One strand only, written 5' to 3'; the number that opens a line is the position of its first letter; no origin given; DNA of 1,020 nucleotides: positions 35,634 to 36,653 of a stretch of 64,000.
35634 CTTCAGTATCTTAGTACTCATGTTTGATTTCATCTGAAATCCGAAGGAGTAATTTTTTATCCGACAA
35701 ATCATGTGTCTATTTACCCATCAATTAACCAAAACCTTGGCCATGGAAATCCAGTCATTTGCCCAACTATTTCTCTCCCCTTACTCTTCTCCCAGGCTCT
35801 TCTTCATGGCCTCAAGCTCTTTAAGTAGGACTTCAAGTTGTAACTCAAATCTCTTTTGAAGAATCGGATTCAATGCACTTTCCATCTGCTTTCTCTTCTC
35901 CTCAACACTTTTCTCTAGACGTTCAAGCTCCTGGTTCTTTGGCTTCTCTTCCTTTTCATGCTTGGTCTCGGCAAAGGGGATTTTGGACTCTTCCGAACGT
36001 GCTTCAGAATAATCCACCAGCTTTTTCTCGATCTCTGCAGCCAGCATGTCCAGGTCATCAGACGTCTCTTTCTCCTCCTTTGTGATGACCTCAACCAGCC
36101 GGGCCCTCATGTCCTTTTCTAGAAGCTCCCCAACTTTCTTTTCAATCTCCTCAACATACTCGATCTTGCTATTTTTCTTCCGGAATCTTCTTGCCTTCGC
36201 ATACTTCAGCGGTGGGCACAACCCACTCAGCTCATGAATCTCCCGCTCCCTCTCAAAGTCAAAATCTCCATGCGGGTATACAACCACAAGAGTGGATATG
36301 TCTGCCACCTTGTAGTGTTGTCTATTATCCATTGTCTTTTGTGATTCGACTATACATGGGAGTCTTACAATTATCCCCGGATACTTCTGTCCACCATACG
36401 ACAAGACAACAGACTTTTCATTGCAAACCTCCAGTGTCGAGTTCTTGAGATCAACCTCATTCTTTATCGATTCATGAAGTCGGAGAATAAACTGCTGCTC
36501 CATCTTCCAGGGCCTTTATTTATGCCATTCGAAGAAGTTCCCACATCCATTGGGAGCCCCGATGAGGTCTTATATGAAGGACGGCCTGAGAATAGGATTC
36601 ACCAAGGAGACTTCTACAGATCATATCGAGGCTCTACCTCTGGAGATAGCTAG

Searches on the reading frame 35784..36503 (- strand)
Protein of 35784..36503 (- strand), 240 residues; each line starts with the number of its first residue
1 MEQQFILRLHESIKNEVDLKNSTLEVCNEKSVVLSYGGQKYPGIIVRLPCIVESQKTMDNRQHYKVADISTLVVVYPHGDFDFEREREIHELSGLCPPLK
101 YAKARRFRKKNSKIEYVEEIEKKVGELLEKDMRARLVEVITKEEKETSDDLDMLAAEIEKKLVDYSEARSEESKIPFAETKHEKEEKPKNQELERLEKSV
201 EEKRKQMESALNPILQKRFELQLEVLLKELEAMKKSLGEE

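Call 9: search_protein_families(library=pfam, proteins=[window:35784-36503:-], max_evalue=0.01)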
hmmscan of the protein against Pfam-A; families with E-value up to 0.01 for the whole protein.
window:35784-36503:- (240 aa): 1 family
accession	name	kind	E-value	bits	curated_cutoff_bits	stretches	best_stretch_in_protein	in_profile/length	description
PF04658.18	TAFII55_N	-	1.8e-24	86.6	25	1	1-134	1-159/160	TAFII55 protein conserved region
